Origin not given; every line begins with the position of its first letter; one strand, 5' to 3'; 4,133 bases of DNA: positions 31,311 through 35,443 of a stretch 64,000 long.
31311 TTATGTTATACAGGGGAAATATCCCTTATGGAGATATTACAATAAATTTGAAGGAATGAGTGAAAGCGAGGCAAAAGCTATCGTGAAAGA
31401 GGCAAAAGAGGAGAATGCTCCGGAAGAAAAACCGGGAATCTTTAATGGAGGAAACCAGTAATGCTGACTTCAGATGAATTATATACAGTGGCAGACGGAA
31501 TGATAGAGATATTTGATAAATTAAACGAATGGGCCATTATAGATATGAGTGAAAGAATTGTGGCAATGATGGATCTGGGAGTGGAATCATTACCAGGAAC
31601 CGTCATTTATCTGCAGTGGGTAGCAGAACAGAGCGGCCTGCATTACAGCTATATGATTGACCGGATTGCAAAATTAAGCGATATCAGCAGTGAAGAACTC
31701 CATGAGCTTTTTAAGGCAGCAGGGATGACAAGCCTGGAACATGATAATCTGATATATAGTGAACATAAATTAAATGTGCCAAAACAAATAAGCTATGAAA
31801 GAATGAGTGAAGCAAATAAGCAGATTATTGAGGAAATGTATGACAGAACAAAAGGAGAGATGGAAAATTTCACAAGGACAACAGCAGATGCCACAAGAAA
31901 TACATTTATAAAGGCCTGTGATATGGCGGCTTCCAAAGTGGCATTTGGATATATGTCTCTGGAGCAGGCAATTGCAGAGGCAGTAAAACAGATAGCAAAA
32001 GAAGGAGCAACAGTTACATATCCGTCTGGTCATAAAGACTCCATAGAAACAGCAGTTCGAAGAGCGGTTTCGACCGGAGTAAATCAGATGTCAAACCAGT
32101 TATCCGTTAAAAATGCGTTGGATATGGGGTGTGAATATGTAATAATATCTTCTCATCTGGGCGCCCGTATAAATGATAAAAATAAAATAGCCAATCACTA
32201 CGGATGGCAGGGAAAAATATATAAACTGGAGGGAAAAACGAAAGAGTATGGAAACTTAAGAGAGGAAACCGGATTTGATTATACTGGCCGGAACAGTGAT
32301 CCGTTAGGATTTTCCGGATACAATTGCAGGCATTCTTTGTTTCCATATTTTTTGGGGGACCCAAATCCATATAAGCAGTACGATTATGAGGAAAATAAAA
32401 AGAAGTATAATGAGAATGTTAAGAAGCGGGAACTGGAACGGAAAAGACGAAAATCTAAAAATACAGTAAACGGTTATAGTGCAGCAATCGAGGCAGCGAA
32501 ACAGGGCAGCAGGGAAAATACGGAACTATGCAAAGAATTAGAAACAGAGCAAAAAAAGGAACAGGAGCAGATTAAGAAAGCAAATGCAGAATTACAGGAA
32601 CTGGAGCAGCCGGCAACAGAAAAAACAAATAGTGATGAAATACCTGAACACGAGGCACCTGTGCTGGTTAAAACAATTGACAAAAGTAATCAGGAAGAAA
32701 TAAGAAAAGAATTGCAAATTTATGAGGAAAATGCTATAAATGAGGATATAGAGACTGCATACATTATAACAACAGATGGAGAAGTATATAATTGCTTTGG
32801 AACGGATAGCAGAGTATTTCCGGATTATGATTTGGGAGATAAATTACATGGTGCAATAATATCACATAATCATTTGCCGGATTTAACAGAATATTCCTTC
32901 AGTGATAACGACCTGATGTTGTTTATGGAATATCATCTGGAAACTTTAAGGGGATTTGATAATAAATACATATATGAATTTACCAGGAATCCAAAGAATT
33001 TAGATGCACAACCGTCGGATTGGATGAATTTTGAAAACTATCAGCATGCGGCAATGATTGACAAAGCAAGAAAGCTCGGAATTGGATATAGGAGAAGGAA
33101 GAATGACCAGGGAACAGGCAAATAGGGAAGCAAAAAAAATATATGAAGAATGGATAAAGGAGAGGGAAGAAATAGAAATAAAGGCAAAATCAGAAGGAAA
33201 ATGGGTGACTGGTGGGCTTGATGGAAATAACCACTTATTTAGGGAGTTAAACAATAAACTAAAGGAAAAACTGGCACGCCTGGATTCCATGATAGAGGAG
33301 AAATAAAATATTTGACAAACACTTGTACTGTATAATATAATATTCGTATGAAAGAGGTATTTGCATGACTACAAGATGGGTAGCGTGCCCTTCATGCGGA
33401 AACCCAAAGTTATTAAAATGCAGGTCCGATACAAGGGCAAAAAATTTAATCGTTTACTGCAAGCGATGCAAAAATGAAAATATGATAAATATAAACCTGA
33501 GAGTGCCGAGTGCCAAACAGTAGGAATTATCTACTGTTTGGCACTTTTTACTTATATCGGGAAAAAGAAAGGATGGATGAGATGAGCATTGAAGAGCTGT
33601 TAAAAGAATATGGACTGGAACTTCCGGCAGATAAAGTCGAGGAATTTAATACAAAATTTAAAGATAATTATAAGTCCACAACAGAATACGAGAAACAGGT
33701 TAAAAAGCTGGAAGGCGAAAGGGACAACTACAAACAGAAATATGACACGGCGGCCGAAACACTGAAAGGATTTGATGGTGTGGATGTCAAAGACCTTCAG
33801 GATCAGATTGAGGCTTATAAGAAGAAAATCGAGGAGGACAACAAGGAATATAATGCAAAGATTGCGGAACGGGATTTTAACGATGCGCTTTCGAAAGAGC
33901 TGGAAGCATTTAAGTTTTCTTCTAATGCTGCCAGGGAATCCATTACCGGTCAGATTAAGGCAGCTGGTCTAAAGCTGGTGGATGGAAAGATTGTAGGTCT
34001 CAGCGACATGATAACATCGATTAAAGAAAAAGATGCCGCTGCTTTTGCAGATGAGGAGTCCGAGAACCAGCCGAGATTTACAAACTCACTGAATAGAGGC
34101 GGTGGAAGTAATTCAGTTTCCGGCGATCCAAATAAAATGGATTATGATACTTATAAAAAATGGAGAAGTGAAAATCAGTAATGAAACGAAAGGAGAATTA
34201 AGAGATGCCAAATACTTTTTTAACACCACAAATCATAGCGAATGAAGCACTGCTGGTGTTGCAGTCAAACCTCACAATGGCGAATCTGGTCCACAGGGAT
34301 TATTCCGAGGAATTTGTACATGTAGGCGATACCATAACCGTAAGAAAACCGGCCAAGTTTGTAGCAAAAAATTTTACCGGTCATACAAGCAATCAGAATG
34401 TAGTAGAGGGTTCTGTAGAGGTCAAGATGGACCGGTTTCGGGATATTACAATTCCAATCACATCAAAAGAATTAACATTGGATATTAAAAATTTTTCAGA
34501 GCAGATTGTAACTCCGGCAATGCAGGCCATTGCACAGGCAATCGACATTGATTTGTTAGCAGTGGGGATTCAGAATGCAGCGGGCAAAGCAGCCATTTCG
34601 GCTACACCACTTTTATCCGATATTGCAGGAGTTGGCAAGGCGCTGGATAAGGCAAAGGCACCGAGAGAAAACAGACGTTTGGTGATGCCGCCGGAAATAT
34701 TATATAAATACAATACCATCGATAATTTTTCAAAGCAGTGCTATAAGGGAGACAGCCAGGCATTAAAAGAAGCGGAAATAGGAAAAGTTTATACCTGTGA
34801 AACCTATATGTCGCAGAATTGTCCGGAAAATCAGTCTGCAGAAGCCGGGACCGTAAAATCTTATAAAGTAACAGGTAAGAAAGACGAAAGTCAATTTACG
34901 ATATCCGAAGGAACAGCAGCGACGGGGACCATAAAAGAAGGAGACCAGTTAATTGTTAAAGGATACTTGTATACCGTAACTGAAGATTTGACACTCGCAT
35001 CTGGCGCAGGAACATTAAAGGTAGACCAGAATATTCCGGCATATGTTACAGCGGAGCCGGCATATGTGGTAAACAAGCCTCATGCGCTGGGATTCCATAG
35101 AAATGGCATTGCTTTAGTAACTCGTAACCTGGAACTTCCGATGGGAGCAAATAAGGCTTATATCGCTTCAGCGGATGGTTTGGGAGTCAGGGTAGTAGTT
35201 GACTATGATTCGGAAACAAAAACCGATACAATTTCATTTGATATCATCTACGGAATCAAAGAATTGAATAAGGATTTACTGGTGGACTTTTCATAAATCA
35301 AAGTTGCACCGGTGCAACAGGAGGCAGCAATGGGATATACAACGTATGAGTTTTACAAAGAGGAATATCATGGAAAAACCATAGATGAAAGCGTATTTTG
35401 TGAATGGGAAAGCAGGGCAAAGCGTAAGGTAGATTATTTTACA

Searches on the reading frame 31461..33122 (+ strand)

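Call 29: search_protein_families(library=phrogs, proteins=[window:31461-33122:+], max_evalue=0.00001)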
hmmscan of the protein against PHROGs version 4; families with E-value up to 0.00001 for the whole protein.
window:31461-33122:+ (554 aa): 1 family
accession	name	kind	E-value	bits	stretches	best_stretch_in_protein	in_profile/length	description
phrog_581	-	head and packaging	6.8e-63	214.5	1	1-448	19-447/564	minor head protein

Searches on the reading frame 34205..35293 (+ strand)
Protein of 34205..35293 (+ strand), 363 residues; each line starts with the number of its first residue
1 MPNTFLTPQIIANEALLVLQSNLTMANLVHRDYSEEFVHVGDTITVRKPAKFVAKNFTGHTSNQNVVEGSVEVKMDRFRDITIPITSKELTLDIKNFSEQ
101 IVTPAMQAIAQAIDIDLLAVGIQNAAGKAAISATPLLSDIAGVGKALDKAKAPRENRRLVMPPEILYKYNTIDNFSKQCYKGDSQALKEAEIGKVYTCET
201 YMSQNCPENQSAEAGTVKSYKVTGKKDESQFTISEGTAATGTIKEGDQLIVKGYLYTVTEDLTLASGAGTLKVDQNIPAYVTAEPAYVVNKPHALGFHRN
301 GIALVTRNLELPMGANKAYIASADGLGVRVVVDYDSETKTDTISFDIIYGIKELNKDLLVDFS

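Call 29: search_protein_families(library=phrogs, proteins=[window:34205-35293:+], max_evalue=0.00001)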
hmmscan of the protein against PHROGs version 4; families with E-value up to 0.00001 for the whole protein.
window:34205-35293:+ (363 aa): 3 families
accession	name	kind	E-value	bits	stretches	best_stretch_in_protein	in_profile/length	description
phrog_283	-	head and packaging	2.6e-67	228.9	1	1-361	1-380/385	major head protein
phrog_267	-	head and packaging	1.9e-23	84.3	1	2-307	32-284/410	major head protein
phrog_1302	-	tail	7.8e-06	26.5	0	217-293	87-169/201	distal tail protein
